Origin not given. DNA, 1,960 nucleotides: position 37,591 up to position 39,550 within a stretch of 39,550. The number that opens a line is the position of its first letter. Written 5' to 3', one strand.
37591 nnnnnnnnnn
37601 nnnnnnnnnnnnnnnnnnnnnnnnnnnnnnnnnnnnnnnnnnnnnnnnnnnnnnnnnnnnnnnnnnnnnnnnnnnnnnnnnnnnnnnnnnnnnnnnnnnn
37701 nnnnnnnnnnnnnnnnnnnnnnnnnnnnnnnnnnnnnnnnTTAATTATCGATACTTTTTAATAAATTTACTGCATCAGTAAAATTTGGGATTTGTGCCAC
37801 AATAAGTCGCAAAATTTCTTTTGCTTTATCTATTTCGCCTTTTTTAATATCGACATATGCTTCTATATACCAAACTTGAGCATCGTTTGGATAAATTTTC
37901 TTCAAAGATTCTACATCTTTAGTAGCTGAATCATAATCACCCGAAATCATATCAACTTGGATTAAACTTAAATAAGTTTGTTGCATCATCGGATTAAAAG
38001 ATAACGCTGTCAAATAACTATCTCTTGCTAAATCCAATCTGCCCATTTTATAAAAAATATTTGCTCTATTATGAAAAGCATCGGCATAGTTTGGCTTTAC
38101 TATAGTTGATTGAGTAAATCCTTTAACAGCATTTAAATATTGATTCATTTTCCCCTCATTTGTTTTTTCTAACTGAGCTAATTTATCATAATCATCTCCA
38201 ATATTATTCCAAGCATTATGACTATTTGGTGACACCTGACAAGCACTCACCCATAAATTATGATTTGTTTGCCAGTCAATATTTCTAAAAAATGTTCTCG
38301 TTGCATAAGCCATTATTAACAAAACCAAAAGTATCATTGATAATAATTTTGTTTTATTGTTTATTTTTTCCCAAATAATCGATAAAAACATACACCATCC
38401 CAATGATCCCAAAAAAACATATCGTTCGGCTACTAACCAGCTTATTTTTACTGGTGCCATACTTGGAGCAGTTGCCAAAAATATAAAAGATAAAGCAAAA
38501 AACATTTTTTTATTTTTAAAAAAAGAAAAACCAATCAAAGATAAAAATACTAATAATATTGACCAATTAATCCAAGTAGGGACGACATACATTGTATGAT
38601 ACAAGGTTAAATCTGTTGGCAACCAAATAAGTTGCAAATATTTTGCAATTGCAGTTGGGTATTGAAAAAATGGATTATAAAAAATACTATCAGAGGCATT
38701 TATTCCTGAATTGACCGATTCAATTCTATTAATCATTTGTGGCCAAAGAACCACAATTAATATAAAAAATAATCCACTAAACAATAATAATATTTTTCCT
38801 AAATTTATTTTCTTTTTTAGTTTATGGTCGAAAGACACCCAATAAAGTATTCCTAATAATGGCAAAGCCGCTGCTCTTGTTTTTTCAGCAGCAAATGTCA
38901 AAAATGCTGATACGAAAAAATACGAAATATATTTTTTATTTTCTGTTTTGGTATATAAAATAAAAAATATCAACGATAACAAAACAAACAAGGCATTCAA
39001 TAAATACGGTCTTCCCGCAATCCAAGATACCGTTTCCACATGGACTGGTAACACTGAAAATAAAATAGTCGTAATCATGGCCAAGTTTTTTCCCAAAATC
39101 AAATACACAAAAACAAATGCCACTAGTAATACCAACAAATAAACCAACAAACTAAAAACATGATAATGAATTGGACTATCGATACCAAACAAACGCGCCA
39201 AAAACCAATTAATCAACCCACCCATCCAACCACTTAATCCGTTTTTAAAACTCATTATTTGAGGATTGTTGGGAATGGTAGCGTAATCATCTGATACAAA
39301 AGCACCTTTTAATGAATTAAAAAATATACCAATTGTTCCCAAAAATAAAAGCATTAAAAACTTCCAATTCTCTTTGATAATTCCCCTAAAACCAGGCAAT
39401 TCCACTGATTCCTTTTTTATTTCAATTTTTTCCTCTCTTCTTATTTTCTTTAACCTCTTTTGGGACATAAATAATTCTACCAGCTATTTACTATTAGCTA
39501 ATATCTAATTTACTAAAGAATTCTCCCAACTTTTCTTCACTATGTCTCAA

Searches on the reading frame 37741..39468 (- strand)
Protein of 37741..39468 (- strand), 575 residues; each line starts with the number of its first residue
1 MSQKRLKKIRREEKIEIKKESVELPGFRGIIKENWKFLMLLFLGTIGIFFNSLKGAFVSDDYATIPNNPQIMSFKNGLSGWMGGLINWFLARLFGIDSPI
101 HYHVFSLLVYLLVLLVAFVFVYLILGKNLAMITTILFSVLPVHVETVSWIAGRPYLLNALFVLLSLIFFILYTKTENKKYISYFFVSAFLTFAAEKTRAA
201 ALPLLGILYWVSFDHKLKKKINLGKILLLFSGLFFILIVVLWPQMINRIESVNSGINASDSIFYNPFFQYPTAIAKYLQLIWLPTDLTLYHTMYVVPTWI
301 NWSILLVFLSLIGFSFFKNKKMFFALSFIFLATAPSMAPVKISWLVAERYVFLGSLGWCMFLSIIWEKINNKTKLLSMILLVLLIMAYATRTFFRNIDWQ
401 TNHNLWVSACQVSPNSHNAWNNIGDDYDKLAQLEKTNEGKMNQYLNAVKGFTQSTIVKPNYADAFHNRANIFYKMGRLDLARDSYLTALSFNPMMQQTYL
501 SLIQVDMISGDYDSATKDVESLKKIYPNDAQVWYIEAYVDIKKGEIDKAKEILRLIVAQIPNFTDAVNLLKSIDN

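Call 39: search_protein_families(library=pfam, proteins=[window:37741-39468:-], max_evalue=0.1)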
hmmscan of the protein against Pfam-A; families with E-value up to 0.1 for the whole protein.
window:37741-39468:- (575 aa): 17 families
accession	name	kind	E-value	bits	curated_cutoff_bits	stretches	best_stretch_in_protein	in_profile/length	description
PF07719.23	TPR_2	-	7.5e-10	38.6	27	1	462-493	1-32/34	Tetratricopeptide repeat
PF00515.34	TPR_1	-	9e-09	35.2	27.8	1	462-493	1-32/34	Tetratricopeptide repeat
PF13181.12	TPR_8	-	1.5e-07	31.4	25.7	1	462-493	1-32/34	Tetratricopeptide repeat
PF13414.12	TPR_11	-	1.9e-07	31.1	26.8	2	469-494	1-26/42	TPR repeat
PF14559.12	TPR_19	-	2e-07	31.7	25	1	509-570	4-65/68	Tetratricopeptide repeat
PF13431.12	TPR_17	-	1.2e-06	28.7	24.4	0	457-482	8-33/34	Tetratricopeptide repeat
PF23914.1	TPR_CcmH_CycH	-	5.3e-05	23.6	42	1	471-561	59-152/158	Cytochrome c-type biogenesis protein H TPR domain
PF13428.12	TPR_14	-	7.2e-05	23.5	23.5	0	499-535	4-40/44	Tetratricopeptide repeat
PF10602.15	RPN7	-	0.00024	21.3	29.6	1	428-541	3-117/174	26S proteasome subunit RPN7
PF13174.12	TPR_6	-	0.0039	18.2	26.3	0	463-485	1-23/33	Tetratricopeptide repeat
PF25058.1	ARM_TT21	-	0.0061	17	27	1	497-567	58-131/155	Tetratricopeptide repeat protein 21 ARM repeat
PF05843.20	Suf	-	0.0087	15.1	24.7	1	490-559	11-80/532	Suppressor of forked protein (Suf)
PF19011.5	DUF5740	-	0.014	16.1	26.5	1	517-573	12-67/94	Family of unknown function (DUF5740)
PF13424.12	TPR_12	-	0.014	16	30.1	0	461-489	44-72/77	Tetratricopeptide repeat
PF13371.12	TPR_9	-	0.014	15.8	35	0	454-493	21-60/73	Tetratricopeptide repeat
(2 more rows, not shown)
